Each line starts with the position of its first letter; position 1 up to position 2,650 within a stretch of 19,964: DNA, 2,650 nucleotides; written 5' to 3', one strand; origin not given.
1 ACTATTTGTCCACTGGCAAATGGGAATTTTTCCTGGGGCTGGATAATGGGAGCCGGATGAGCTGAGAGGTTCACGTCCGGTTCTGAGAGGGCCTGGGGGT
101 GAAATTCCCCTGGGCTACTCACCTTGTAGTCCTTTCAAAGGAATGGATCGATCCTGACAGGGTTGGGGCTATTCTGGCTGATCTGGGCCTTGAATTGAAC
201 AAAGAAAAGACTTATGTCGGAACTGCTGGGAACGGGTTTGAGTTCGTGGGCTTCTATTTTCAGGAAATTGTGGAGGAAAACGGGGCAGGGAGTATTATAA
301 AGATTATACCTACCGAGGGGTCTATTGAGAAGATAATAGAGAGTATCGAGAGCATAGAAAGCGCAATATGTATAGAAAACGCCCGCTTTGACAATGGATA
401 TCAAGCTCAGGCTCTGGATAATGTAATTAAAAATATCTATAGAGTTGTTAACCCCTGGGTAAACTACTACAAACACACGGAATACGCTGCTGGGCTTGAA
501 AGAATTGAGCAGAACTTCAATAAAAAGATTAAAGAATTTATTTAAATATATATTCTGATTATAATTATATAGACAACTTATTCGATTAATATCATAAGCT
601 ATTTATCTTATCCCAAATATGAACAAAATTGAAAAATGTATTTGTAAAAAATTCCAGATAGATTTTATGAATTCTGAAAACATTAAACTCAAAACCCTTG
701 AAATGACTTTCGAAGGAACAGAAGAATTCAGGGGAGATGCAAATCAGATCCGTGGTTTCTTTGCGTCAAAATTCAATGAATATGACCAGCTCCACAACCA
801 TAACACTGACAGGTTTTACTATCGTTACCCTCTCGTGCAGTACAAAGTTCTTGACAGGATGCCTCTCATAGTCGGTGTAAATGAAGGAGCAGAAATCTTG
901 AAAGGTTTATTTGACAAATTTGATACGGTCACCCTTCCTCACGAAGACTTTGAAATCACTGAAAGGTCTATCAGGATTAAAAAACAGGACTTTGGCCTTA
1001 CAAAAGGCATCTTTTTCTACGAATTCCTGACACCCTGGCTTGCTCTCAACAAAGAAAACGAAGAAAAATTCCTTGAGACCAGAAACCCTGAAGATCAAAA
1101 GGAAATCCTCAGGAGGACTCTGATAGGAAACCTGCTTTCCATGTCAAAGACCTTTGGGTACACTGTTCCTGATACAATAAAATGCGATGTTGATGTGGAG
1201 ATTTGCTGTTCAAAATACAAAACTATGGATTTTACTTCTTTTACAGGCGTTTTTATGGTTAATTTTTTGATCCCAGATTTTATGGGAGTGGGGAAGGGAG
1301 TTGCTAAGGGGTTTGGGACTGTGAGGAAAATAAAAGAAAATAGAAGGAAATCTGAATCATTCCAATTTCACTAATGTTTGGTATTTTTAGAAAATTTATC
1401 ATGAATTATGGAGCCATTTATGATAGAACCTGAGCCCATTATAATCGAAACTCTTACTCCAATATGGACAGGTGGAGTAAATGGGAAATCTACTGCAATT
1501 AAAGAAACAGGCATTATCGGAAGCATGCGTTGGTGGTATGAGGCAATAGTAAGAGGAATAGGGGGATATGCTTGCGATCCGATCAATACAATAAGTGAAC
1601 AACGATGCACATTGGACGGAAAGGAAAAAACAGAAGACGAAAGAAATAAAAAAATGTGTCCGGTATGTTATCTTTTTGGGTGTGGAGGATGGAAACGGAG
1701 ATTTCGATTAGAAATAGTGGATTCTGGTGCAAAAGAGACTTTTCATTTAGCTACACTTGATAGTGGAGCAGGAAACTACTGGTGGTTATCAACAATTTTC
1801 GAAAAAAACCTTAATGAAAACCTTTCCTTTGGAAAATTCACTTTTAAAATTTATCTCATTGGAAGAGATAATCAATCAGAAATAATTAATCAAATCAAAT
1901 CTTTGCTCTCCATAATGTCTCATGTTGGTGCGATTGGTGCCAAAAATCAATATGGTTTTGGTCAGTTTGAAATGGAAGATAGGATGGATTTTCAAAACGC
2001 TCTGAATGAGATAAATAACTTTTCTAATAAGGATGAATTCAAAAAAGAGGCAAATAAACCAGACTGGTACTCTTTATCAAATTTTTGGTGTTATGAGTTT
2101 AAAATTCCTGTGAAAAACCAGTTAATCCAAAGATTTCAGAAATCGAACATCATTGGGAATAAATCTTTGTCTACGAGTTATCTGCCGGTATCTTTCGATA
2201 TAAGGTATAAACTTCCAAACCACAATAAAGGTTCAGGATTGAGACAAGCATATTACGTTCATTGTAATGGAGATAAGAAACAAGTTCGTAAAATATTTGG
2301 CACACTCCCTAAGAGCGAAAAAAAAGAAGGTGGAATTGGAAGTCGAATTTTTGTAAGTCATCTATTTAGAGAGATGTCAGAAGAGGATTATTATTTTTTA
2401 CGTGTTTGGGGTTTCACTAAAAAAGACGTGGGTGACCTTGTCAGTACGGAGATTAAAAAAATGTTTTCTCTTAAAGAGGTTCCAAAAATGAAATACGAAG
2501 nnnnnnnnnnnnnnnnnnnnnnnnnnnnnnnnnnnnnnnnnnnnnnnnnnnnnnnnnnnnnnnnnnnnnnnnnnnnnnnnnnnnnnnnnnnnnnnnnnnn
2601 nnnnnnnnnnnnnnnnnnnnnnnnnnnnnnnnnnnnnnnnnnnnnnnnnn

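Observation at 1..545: A group II intron sits in the YADD box of a reverse transcriptase gene that directly precedes cas6 and a type III operon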

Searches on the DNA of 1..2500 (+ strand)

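Call 18: search_rna_families(sources=[L004, L005, L006, L007], threshold=gathering)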
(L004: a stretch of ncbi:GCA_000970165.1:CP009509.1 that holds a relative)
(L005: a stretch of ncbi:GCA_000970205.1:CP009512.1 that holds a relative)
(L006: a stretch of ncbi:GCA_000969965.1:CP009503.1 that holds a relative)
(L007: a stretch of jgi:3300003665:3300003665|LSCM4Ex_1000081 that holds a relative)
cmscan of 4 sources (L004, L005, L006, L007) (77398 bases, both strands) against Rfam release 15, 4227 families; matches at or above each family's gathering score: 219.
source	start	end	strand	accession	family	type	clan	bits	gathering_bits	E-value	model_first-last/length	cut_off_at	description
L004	3903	3939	+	RF01320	CRISPR-DR7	Gene; CRISPR;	CL00015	54.2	37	2.6e-08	1-37/37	no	CRISPR RNA direct repeat element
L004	3977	4013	+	RF01320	CRISPR-DR7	Gene; CRISPR;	CL00015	54.2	37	2.6e-08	1-37/37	no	CRISPR RNA direct repeat element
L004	4049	4085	+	RF01320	CRISPR-DR7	Gene; CRISPR;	CL00015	54.2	37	2.6e-08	1-37/37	no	CRISPR RNA direct repeat element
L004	4123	4159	+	RF01320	CRISPR-DR7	Gene; CRISPR;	CL00015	54.2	37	2.6e-08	1-37/37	no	CRISPR RNA direct repeat element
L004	4195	4231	+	RF01320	CRISPR-DR7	Gene; CRISPR;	CL00015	54.2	37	2.6e-08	1-37/37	no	CRISPR RNA direct repeat element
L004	4267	4303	+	RF01320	CRISPR-DR7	Gene; CRISPR;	CL00015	54.2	37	2.6e-08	1-37/37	no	CRISPR RNA direct repeat element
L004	4340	4376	+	RF01320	CRISPR-DR7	Gene; CRISPR;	CL00015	54.2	37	2.6e-08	1-37/37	no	CRISPR RNA direct repeat element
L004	4412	4448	+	RF01320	CRISPR-DR7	Gene; CRISPR;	CL00015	54.2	37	2.6e-08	1-37/37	no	CRISPR RNA direct repeat element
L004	4484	4520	+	RF01320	CRISPR-DR7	Gene; CRISPR;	CL00015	54.2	37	2.6e-08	1-37/37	no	CRISPR RNA direct repeat element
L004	4558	4594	+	RF01320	CRISPR-DR7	Gene; CRISPR;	CL00015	54.2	37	2.6e-08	1-37/37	no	CRISPR RNA direct repeat element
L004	4629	4665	+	RF01320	CRISPR-DR7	Gene; CRISPR;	CL00015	54.2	37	2.6e-08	1-37/37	no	CRISPR RNA direct repeat element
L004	4703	4739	+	RF01320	CRISPR-DR7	Gene; CRISPR;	CL00015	54.2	37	2.6e-08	1-37/37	no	CRISPR RNA direct repeat element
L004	4777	4813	+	RF01320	CRISPR-DR7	Gene; CRISPR;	CL00015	54.2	37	2.6e-08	1-37/37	no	CRISPR RNA direct repeat element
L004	4848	4884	+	RF01320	CRISPR-DR7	Gene; CRISPR;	CL00015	54.2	37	2.6e-08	1-37/37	no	CRISPR RNA direct repeat element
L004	4922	4958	+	RF01320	CRISPR-DR7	Gene; CRISPR;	CL00015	54.2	37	2.6e-08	1-37/37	no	CRISPR RNA direct repeat element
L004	4993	5029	+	RF01320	CRISPR-DR7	Gene; CRISPR;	CL00015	54.2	37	2.6e-08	1-37/37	no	CRISPR RNA direct repeat element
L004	5065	5101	+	RF01320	CRISPR-DR7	Gene; CRISPR;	CL00015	54.2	37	2.6e-08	1-37/37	no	CRISPR RNA direct repeat element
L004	5140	5176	+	RF01320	CRISPR-DR7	Gene; CRISPR;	CL00015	54.2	37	2.6e-08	1-37/37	no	CRISPR RNA direct repeat element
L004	5211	5247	+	RF01320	CRISPR-DR7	Gene; CRISPR;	CL00015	54.2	37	2.6e-08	1-37/37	no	CRISPR RNA direct repeat element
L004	5285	5321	+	RF01320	CRISPR-DR7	Gene; CRISPR;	CL00015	54.2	37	2.6e-08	1-37/37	no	CRISPR RNA direct repeat element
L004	5360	5396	+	RF01320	CRISPR-DR7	Gene; CRISPR;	CL00015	54.2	37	2.6e-08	1-37/37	no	CRISPR RNA direct repeat element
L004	5433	5469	+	RF01320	CRISPR-DR7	Gene; CRISPR;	CL00015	54.2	37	2.6e-08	1-37/37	no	CRISPR RNA direct repeat element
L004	5505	5541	+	RF01320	CRISPR-DR7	Gene; CRISPR;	CL00015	54.2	37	2.6e-08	1-37/37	no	CRISPR RNA direct repeat element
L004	5577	5613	+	RF01320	CRISPR-DR7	Gene; CRISPR;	CL00015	54.2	37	2.6e-08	1-37/37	no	CRISPR RNA direct repeat element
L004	5651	5687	+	RF01320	CRISPR-DR7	Gene; CRISPR;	CL00015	54.2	37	2.6e-08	1-37/37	no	CRISPR RNA direct repeat element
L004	5723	5759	+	RF01320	CRISPR-DR7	Gene; CRISPR;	CL00015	54.2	37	2.6e-08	1-37/37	no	CRISPR RNA direct repeat element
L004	5795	5831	+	RF01320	CRISPR-DR7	Gene; CRISPR;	CL00015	54.2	37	2.6e-08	1-37/37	no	CRISPR RNA direct repeat element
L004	5872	5908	+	RF01320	CRISPR-DR7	Gene; CRISPR;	CL00015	54.2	37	2.6e-08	1-37/37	no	CRISPR RNA direct repeat element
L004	5947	5983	+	RF01320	CRISPR-DR7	Gene; CRISPR;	CL00015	54.2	37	2.6e-08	1-37/37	no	CRISPR RNA direct repeat element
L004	6022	6058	+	RF01320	CRISPR-DR7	Gene; CRISPR;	CL00015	54.2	37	2.6e-08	1-37/37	no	CRISPR RNA direct repeat element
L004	6094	6130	+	RF01320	CRISPR-DR7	Gene; CRISPR;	CL00015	54.2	37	2.6e-08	1-37/37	no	CRISPR RNA direct repeat element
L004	6166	6202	+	RF01320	CRISPR-DR7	Gene; CRISPR;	CL00015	54.2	37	2.6e-08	1-37/37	no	CRISPR RNA direct repeat element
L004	6238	6274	+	RF01320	CRISPR-DR7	Gene; CRISPR;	CL00015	54.2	37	2.6e-08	1-37/37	no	CRISPR RNA direct repeat element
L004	6310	6346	+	RF01320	CRISPR-DR7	Gene; CRISPR;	CL00015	54.2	37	2.6e-08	1-37/37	no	CRISPR RNA direct repeat element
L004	6382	6418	+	RF01320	CRISPR-DR7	Gene; CRISPR;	CL00015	54.2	37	2.6e-08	1-37/37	no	CRISPR RNA direct repeat element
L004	6457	6493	+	RF01320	CRISPR-DR7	Gene; CRISPR;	CL00015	54.2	37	2.6e-08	1-37/37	no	CRISPR RNA direct repeat element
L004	6531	6567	+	RF01320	CRISPR-DR7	Gene; CRISPR;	CL00015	54.2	37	2.6e-08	1-37/37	no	CRISPR RNA direct repeat element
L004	6602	6638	+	RF01320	CRISPR-DR7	Gene; CRISPR;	CL00015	54.2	37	2.6e-08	1-37/37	no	CRISPR RNA direct repeat element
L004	6675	6711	+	RF01320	CRISPR-DR7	Gene; CRISPR;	CL00015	54.2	37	2.6e-08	1-37/37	no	CRISPR RNA direct repeat element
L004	6749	6785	+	RF01320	CRISPR-DR7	Gene; CRISPR;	CL00015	54.2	37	2.6e-08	1-37/37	no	CRISPR RNA direct repeat element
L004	6821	6857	+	RF01320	CRISPR-DR7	Gene; CRISPR;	CL00015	54.2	37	2.6e-08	1-37/37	no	CRISPR RNA direct repeat element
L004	6893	6929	+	RF01320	CRISPR-DR7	Gene; CRISPR;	CL00015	54.2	37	2.6e-08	1-37/37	no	CRISPR RNA direct repeat element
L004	6966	7002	+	RF01320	CRISPR-DR7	Gene; CRISPR;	CL00015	54.2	37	2.6e-08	1-37/37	no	CRISPR RNA direct repeat element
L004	7041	7077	+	RF01320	CRISPR-DR7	Gene; CRISPR;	CL00015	54.2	37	2.6e-08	1-37/37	no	CRISPR RNA direct repeat element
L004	7113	7149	+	RF01320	CRISPR-DR7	Gene; CRISPR;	CL00015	54.2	37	2.6e-08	1-37/37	no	CRISPR RNA direct repeat element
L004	7185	7221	+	RF01320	CRISPR-DR7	Gene; CRISPR;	CL00015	54.2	37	2.6e-08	1-37/37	no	CRISPR RNA direct repeat element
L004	7256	7292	+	RF01320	CRISPR-DR7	Gene; CRISPR;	CL00015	54.2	37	2.6e-08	1-37/37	no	CRISPR RNA direct repeat element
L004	7328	7364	+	RF01320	CRISPR-DR7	Gene; CRISPR;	CL00015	54.2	37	2.6e-08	1-37/37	no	CRISPR RNA direct repeat element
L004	7400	7436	+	RF01320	CRISPR-DR7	Gene; CRISPR;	CL00015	54.2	37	2.6e-08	1-37/37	no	CRISPR RNA direct repeat element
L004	7473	7509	+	RF01320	CRISPR-DR7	Gene; CRISPR;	CL00015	54.2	37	2.6e-08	1-37/37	no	CRISPR RNA direct repeat element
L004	7547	7583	+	RF01320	CRISPR-DR7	Gene; CRISPR;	CL00015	54.2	37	2.6e-08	1-37/37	no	CRISPR RNA direct repeat element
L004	7620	7656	+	RF01320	CRISPR-DR7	Gene; CRISPR;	CL00015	54.2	37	2.6e-08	1-37/37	no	CRISPR RNA direct repeat element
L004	7692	7728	+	RF01320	CRISPR-DR7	Gene; CRISPR;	CL00015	54.2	37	2.6e-08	1-37/37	no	CRISPR RNA direct repeat element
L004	7762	7798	+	RF01320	CRISPR-DR7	Gene; CRISPR;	CL00015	54.2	37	2.6e-08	1-37/37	no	CRISPR RNA direct repeat element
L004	7836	7872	+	RF01320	CRISPR-DR7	Gene; CRISPR;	CL00015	54.2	37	2.6e-08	1-37/37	no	CRISPR RNA direct repeat element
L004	7908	7944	+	RF01320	CRISPR-DR7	Gene; CRISPR;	CL00015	54.2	37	2.6e-08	1-37/37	no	CRISPR RNA direct repeat element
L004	7982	8018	+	RF01320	CRISPR-DR7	Gene; CRISPR;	CL00015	54.2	37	2.6e-08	1-37/37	no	CRISPR RNA direct repeat element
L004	8053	8089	+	RF01320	CRISPR-DR7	Gene; CRISPR;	CL00015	54.2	37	2.6e-08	1-37/37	no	CRISPR RNA direct repeat element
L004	8126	8162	+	RF01320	CRISPR-DR7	Gene; CRISPR;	CL00015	54.2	37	2.6e-08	1-37/37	no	CRISPR RNA direct repeat element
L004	8200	8236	+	RF01320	CRISPR-DR7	Gene; CRISPR;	CL00015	54.2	37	2.6e-08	1-37/37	no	CRISPR RNA direct repeat element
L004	8274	8310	+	RF01320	CRISPR-DR7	Gene; CRISPR;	CL00015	54.2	37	2.6e-08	1-37/37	no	CRISPR RNA direct repeat element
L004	8348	8384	+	RF01320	CRISPR-DR7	Gene; CRISPR;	CL00015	54.2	37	2.6e-08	1-37/37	no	CRISPR RNA direct repeat element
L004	8419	8455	+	RF01320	CRISPR-DR7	Gene; CRISPR;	CL00015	54.2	37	2.6e-08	1-37/37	no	CRISPR RNA direct repeat element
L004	8492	8528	+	RF01320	CRISPR-DR7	Gene; CRISPR;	CL00015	54.2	37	2.6e-08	1-37/37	no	CRISPR RNA direct repeat element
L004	8564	8600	+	RF01320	CRISPR-DR7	Gene; CRISPR;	CL00015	54.2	37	2.6e-08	1-37/37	no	CRISPR RNA direct repeat element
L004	8641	8677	+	RF01320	CRISPR-DR7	Gene; CRISPR;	CL00015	54.2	37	2.6e-08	1-37/37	no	CRISPR RNA direct repeat element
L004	8713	8749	+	RF01320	CRISPR-DR7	Gene; CRISPR;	CL00015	54.2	37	2.6e-08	1-37/37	no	CRISPR RNA direct repeat element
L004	8785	8821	+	RF01320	CRISPR-DR7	Gene; CRISPR;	CL00015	54.2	37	2.6e-08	1-37/37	no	CRISPR RNA direct repeat element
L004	8860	8896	+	RF01320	CRISPR-DR7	Gene; CRISPR;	CL00015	54.2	37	2.6e-08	1-37/37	no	CRISPR RNA direct repeat element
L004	8932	8968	+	RF01320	CRISPR-DR7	Gene; CRISPR;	CL00015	54.2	37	2.6e-08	1-37/37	no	CRISPR RNA direct repeat element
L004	9006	9042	+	RF01320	CRISPR-DR7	Gene; CRISPR;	CL00015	54.2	37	2.6e-08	1-37/37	no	CRISPR RNA direct repeat element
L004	9079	9115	+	RF01320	CRISPR-DR7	Gene; CRISPR;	CL00015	54.2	37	2.6e-08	1-37/37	no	CRISPR RNA direct repeat element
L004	9149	9185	+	RF01320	CRISPR-DR7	Gene; CRISPR;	CL00015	54.2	37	2.6e-08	1-37/37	no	CRISPR RNA direct repeat element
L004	9223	9259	+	RF01320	CRISPR-DR7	Gene; CRISPR;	CL00015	54.2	37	2.6e-08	1-37/37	no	CRISPR RNA direct repeat element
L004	9298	9334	+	RF01320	CRISPR-DR7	Gene; CRISPR;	CL00015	54.2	37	2.6e-08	1-37/37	no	CRISPR RNA direct repeat element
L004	9373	9409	+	RF01320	CRISPR-DR7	Gene; CRISPR;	CL00015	54.2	37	2.6e-08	1-37/37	no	CRISPR RNA direct repeat element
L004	9447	9483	+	RF01320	CRISPR-DR7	Gene; CRISPR;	CL00015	54.2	37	2.6e-08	1-37/37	no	CRISPR RNA direct repeat element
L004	9520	9556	+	RF01320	CRISPR-DR7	Gene; CRISPR;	CL00015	54.2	37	2.6e-08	1-37/37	no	CRISPR RNA direct repeat element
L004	9591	9627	+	RF01320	CRISPR-DR7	Gene; CRISPR;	CL00015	54.2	37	2.6e-08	1-37/37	no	CRISPR RNA direct repeat element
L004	9664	9700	+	RF01320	CRISPR-DR7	Gene; CRISPR;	CL00015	54.2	37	2.6e-08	1-37/37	no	CRISPR RNA direct repeat element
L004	9737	9773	+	RF01320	CRISPR-DR7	Gene; CRISPR;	CL00015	54.2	37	2.6e-08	1-37/37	no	CRISPR RNA direct repeat element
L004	9810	9846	+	RF01320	CRISPR-DR7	Gene; CRISPR;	CL00015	54.2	37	2.6e-08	1-37/37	no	CRISPR RNA direct repeat element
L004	9884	9920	+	RF01320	CRISPR-DR7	Gene; CRISPR;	CL00015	54.2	37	2.6e-08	1-37/37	no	CRISPR RNA direct repeat element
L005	4736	4772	+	RF01320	CRISPR-DR7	Gene; CRISPR;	CL00015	54.2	37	2.6e-08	1-37/37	no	CRISPR RNA direct repeat element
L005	4810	4846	+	RF01320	CRISPR-DR7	Gene; CRISPR;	CL00015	54.2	37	2.6e-08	1-37/37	no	CRISPR RNA direct repeat element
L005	4883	4919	+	RF01320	CRISPR-DR7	Gene; CRISPR;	CL00015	54.2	37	2.6e-08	1-37/37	no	CRISPR RNA direct repeat element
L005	4955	4991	+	RF01320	CRISPR-DR7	Gene; CRISPR;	CL00015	54.2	37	2.6e-08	1-37/37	no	CRISPR RNA direct repeat element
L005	5026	5062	+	RF01320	CRISPR-DR7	Gene; CRISPR;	CL00015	54.2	37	2.6e-08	1-37/37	no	CRISPR RNA direct repeat element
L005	5097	5133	+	RF01320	CRISPR-DR7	Gene; CRISPR;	CL00015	54.2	37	2.6e-08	1-37/37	no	CRISPR RNA direct repeat element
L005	5169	5205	+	RF01320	CRISPR-DR7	Gene; CRISPR;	CL00015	54.2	37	2.6e-08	1-37/37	no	CRISPR RNA direct repeat element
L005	5238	5274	+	RF01320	CRISPR-DR7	Gene; CRISPR;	CL00015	54.2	37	2.6e-08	1-37/37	no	CRISPR RNA direct repeat element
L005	5309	5345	+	RF01320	CRISPR-DR7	Gene; CRISPR;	CL00015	54.2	37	2.6e-08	1-37/37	no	CRISPR RNA direct repeat element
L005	5382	5418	+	RF01320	CRISPR-DR7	Gene; CRISPR;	CL00015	54.2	37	2.6e-08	1-37/37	no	CRISPR RNA direct repeat element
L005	5455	5491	+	RF01320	CRISPR-DR7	Gene; CRISPR;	CL00015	54.2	37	2.6e-08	1-37/37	no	CRISPR RNA direct repeat element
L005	5527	5563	+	RF01320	CRISPR-DR7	Gene; CRISPR;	CL00015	54.2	37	2.6e-08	1-37/37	no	CRISPR RNA direct repeat element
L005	5600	5636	+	RF01320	CRISPR-DR7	Gene; CRISPR;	CL00015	54.2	37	2.6e-08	1-37/37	no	CRISPR RNA direct repeat element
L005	5671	5707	+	RF01320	CRISPR-DR7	Gene; CRISPR;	CL00015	54.2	37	2.6e-08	1-37/37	no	CRISPR RNA direct repeat element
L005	5743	5779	+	RF01320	CRISPR-DR7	Gene; CRISPR;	CL00015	54.2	37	2.6e-08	1-37/37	no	CRISPR RNA direct repeat element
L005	5814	5850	+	RF01320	CRISPR-DR7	Gene; CRISPR;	CL00015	54.2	37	2.6e-08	1-37/37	no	CRISPR RNA direct repeat element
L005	5887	5923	+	RF01320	CRISPR-DR7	Gene; CRISPR;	CL00015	54.2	37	2.6e-08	1-37/37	no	CRISPR RNA direct repeat element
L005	5960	5996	+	RF01320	CRISPR-DR7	Gene; CRISPR;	CL00015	54.2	37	2.6e-08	1-37/37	no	CRISPR RNA direct repeat element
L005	6033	6069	+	RF01320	CRISPR-DR7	Gene; CRISPR;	CL00015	54.2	37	2.6e-08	1-37/37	no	CRISPR RNA direct repeat element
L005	6104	6140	+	RF01320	CRISPR-DR7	Gene; CRISPR;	CL00015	54.2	37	2.6e-08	1-37/37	no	CRISPR RNA direct repeat element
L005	6176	6212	+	RF01320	CRISPR-DR7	Gene; CRISPR;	CL00015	54.2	37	2.6e-08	1-37/37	no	CRISPR RNA direct repeat element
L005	6250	6286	+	RF01320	CRISPR-DR7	Gene; CRISPR;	CL00015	54.2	37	2.6e-08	1-37/37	no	CRISPR RNA direct repeat element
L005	6322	6358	+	RF01320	CRISPR-DR7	Gene; CRISPR;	CL00015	54.2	37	2.6e-08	1-37/37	no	CRISPR RNA direct repeat element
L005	6394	6430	+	RF01320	CRISPR-DR7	Gene; CRISPR;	CL00015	54.2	37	2.6e-08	1-37/37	no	CRISPR RNA direct repeat element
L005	6466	6502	+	RF01320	CRISPR-DR7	Gene; CRISPR;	CL00015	54.2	37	2.6e-08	1-37/37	no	CRISPR RNA direct repeat element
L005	6538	6574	+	RF01320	CRISPR-DR7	Gene; CRISPR;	CL00015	54.2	37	2.6e-08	1-37/37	no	CRISPR RNA direct repeat element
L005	6610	6646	+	RF01320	CRISPR-DR7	Gene; CRISPR;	CL00015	54.2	37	2.6e-08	1-37/37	no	CRISPR RNA direct repeat element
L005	6682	6718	+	RF01320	CRISPR-DR7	Gene; CRISPR;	CL00015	54.2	37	2.6e-08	1-37/37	no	CRISPR RNA direct repeat element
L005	6753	6789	+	RF01320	CRISPR-DR7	Gene; CRISPR;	CL00015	54.2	37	2.6e-08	1-37/37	no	CRISPR RNA direct repeat element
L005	6824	6860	+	RF01320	CRISPR-DR7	Gene; CRISPR;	CL00015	54.2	37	2.6e-08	1-37/37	no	CRISPR RNA direct repeat element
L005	6898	6934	+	RF01320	CRISPR-DR7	Gene; CRISPR;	CL00015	54.2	37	2.6e-08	1-37/37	no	CRISPR RNA direct repeat element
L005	6969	7005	+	RF01320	CRISPR-DR7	Gene; CRISPR;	CL00015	54.2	37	2.6e-08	1-37/37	no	CRISPR RNA direct repeat element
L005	7041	7077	+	RF01320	CRISPR-DR7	Gene; CRISPR;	CL00015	54.2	37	2.6e-08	1-37/37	no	CRISPR RNA direct repeat element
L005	7113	7149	+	RF01320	CRISPR-DR7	Gene; CRISPR;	CL00015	54.2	37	2.6e-08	1-37/37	no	CRISPR RNA direct repeat element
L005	7186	7222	+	RF01320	CRISPR-DR7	Gene; CRISPR;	CL00015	54.2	37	2.6e-08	1-37/37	no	CRISPR RNA direct repeat element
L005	7260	7296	+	RF01320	CRISPR-DR7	Gene; CRISPR;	CL00015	54.2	37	2.6e-08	1-37/37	no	CRISPR RNA direct repeat element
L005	7332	7368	+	RF01320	CRISPR-DR7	Gene; CRISPR;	CL00015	54.2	37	2.6e-08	1-37/37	no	CRISPR RNA direct repeat element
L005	7404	7440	+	RF01320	CRISPR-DR7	Gene; CRISPR;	CL00015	54.2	37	2.6e-08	1-37/37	no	CRISPR RNA direct repeat element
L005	7477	7513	+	RF01320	CRISPR-DR7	Gene; CRISPR;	CL00015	54.2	37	2.6e-08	1-37/37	no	CRISPR RNA direct repeat element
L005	7549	7585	+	RF01320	CRISPR-DR7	Gene; CRISPR;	CL00015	54.2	37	2.6e-08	1-37/37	no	CRISPR RNA direct repeat element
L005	7621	7657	+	RF01320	CRISPR-DR7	Gene; CRISPR;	CL00015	54.2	37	2.6e-08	1-37/37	no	CRISPR RNA direct repeat element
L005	7693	7729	+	RF01320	CRISPR-DR7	Gene; CRISPR;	CL00015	54.2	37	2.6e-08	1-37/37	no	CRISPR RNA direct repeat element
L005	7765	7801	+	RF01320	CRISPR-DR7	Gene; CRISPR;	CL00015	54.2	37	2.6e-08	1-37/37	no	CRISPR RNA direct repeat element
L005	7837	7873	+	RF01320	CRISPR-DR7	Gene; CRISPR;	CL00015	54.2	37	2.6e-08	1-37/37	no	CRISPR RNA direct repeat element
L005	7909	7945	+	RF01320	CRISPR-DR7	Gene; CRISPR;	CL00015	54.2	37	2.6e-08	1-37/37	no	CRISPR RNA direct repeat element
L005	7981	8017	+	RF01320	CRISPR-DR7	Gene; CRISPR;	CL00015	54.2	37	2.6e-08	1-37/37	no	CRISPR RNA direct repeat element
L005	8053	8089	+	RF01320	CRISPR-DR7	Gene; CRISPR;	CL00015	54.2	37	2.6e-08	1-37/37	no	CRISPR RNA direct repeat element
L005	8123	8159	+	RF01320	CRISPR-DR7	Gene; CRISPR;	CL00015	54.2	37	2.6e-08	1-37/37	no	CRISPR RNA direct repeat element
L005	8195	8231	+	RF01320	CRISPR-DR7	Gene; CRISPR;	CL00015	54.2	37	2.6e-08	1-37/37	no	CRISPR RNA direct repeat element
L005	8267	8303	+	RF01320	CRISPR-DR7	Gene; CRISPR;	CL00015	54.2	37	2.6e-08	1-37/37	no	CRISPR RNA direct repeat element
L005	8341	8377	+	RF01320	CRISPR-DR7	Gene; CRISPR;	CL00015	54.2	37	2.6e-08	1-37/37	no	CRISPR RNA direct repeat element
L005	8414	8450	+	RF01320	CRISPR-DR7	Gene; CRISPR;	CL00015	54.2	37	2.6e-08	1-37/37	no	CRISPR RNA direct repeat element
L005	8486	8522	+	RF01320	CRISPR-DR7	Gene; CRISPR;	CL00015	54.2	37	2.6e-08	1-37/37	no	CRISPR RNA direct repeat element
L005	8560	8596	+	RF01320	CRISPR-DR7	Gene; CRISPR;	CL00015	54.2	37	2.6e-08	1-37/37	no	CRISPR RNA direct repeat element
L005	8634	8670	+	RF01320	CRISPR-DR7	Gene; CRISPR;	CL00015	54.2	37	2.6e-08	1-37/37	no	CRISPR RNA direct repeat element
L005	8705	8741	+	RF01320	CRISPR-DR7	Gene; CRISPR;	CL00015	54.2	37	2.6e-08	1-37/37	no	CRISPR RNA direct repeat element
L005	8779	8815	+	RF01320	CRISPR-DR7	Gene; CRISPR;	CL00015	54.2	37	2.6e-08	1-37/37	no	CRISPR RNA direct repeat element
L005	8854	8890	+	RF01320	CRISPR-DR7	Gene; CRISPR;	CL00015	54.2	37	2.6e-08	1-37/37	no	CRISPR RNA direct repeat element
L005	8929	8965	+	RF01320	CRISPR-DR7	Gene; CRISPR;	CL00015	54.2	37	2.6e-08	1-37/37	no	CRISPR RNA direct repeat element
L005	9002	9038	+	RF01320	CRISPR-DR7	Gene; CRISPR;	CL00015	54.2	37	2.6e-08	1-37/37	no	CRISPR RNA direct repeat element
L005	9076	9112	+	RF01320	CRISPR-DR7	Gene; CRISPR;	CL00015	54.2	37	2.6e-08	1-37/37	no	CRISPR RNA direct repeat element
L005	9149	9185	+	RF01320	CRISPR-DR7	Gene; CRISPR;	CL00015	54.2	37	2.6e-08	1-37/37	no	CRISPR RNA direct repeat element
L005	9224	9260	+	RF01320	CRISPR-DR7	Gene; CRISPR;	CL00015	54.2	37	2.6e-08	1-37/37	no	CRISPR RNA direct repeat element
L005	9295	9331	+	RF01320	CRISPR-DR7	Gene; CRISPR;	CL00015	54.2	37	2.6e-08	1-37/37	no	CRISPR RNA direct repeat element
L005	9370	9406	+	RF01320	CRISPR-DR7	Gene; CRISPR;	CL00015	54.2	37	2.6e-08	1-37/37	no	CRISPR RNA direct repeat element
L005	9445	9481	+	RF01320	CRISPR-DR7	Gene; CRISPR;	CL00015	54.2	37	2.6e-08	1-37/37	no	CRISPR RNA direct repeat element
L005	9517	9553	+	RF01320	CRISPR-DR7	Gene; CRISPR;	CL00015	54.2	37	2.6e-08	1-37/37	no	CRISPR RNA direct repeat element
(69 more, lower-scoring)

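Call 51: search_rna_families(sources=[L129, L130], threshold=gathering)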
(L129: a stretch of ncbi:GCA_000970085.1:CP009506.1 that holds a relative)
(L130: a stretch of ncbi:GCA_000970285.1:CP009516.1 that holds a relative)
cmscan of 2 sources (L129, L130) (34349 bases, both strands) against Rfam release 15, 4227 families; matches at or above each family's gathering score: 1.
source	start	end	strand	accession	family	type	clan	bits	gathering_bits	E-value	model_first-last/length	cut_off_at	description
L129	2590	2626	+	RF01320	CRISPR-DR7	Gene; CRISPR;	CL00015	43.5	37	8.5e-06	1-37/37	no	CRISPR RNA direct repeat element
